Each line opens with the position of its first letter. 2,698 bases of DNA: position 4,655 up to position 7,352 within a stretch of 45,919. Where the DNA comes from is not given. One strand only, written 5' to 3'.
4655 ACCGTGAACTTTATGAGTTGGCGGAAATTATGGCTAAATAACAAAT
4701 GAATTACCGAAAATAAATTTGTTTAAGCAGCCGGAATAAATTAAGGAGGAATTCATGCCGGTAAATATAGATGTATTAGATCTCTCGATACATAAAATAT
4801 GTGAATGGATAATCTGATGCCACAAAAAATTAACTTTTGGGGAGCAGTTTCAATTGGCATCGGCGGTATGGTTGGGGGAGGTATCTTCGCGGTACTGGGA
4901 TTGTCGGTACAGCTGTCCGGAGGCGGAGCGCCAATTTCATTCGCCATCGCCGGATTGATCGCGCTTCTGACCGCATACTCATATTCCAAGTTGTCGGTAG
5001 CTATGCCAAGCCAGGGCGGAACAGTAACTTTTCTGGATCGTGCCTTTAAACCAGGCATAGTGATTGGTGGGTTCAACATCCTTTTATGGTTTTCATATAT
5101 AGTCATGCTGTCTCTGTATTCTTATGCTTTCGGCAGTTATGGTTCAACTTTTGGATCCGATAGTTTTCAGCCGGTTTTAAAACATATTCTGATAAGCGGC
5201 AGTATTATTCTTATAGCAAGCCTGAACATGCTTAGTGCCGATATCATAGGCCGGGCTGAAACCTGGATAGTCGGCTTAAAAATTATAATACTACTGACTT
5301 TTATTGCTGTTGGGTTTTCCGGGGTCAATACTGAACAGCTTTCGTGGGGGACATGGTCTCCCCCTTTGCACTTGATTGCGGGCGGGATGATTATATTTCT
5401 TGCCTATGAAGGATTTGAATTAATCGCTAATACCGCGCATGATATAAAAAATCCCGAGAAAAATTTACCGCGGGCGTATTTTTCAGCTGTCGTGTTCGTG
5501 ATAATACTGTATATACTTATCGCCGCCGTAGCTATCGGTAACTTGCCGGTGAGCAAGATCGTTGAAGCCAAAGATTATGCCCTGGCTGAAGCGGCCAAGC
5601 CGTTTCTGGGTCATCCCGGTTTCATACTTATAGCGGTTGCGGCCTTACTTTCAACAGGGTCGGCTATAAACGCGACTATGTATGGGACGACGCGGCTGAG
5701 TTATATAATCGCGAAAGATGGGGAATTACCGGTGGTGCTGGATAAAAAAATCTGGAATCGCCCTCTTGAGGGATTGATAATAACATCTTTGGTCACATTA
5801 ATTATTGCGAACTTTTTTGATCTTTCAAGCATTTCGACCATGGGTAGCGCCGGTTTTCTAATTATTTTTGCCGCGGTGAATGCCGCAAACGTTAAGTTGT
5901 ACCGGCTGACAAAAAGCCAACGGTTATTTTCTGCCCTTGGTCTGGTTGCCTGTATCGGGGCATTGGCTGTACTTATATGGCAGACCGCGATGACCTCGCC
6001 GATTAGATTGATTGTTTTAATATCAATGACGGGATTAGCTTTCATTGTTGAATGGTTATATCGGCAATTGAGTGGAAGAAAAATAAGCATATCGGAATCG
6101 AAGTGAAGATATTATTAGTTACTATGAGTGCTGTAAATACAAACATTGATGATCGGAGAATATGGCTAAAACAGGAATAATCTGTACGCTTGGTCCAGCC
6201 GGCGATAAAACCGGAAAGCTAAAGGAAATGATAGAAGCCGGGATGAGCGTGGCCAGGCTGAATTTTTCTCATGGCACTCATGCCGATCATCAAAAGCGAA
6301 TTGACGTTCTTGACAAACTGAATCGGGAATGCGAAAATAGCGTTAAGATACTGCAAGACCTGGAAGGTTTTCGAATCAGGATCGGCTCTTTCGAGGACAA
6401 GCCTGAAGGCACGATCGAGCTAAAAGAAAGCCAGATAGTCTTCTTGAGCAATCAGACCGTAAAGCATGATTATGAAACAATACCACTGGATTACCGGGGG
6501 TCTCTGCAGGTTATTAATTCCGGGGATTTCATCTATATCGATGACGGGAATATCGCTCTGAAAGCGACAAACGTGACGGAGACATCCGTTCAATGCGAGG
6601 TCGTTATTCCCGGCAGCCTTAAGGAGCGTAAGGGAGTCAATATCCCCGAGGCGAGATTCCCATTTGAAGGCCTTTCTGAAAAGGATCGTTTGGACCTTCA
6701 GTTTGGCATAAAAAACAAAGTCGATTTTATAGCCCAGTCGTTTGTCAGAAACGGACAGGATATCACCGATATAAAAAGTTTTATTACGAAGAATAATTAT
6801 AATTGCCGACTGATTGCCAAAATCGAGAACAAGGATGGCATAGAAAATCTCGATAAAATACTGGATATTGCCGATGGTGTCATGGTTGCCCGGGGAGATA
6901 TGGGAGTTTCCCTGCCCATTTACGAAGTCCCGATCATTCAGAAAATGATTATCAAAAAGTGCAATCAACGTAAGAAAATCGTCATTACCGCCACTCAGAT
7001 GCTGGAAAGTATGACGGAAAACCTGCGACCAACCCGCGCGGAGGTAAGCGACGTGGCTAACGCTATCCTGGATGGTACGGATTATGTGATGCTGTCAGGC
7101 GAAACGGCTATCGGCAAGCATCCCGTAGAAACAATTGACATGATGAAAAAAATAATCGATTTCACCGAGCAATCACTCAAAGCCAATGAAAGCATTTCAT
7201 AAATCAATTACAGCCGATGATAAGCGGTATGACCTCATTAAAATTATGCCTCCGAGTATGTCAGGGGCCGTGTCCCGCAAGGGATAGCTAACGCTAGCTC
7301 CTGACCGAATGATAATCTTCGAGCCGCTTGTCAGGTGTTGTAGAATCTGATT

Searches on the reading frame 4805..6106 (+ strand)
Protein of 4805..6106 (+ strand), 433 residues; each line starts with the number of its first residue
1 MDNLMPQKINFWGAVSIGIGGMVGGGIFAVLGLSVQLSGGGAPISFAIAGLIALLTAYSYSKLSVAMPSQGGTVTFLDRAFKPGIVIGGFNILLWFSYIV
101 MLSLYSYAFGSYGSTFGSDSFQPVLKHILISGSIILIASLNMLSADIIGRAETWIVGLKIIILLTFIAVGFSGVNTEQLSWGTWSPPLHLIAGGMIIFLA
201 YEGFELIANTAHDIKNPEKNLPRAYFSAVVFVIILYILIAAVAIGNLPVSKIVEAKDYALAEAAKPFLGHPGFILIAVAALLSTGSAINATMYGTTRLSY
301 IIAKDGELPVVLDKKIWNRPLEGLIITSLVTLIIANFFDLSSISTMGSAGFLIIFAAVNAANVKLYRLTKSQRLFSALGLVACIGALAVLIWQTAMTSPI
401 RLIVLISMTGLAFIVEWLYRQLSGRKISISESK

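Call 52: search_protein_families(library=pfam, proteins=[window:4805-6106:+], max_evalue=0.00001)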
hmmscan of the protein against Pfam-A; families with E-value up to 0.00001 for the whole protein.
window:4805-6106:+ (433 aa): 3 families
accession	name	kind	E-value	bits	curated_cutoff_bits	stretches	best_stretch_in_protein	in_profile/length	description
PF13520.12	AA_permease_2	-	1.5e-38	133.2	27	1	9-395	1-403/427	Amino acid permease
PF00324.27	AA_permease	-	7.6e-36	124.2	24.6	1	14-397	2-414/470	Amino acid permease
PF03222.19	Trp_Tyr_perm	-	7.4e-06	25.8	22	0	10-259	4-254/393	Tryptophan/tyrosine permease family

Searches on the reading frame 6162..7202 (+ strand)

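Call 52: search_protein_families(library=pfam, proteins=[window:6162-7202:+], max_evalue=0.00001)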
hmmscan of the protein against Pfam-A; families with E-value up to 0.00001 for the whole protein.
window:6162-7202:+ (346 aa): 1 family
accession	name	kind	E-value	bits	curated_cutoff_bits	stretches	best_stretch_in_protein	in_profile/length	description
PF00224.27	PK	-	2.5e-118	395.4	30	1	2-325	2-328/328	Pyruvate kinase, barrel domain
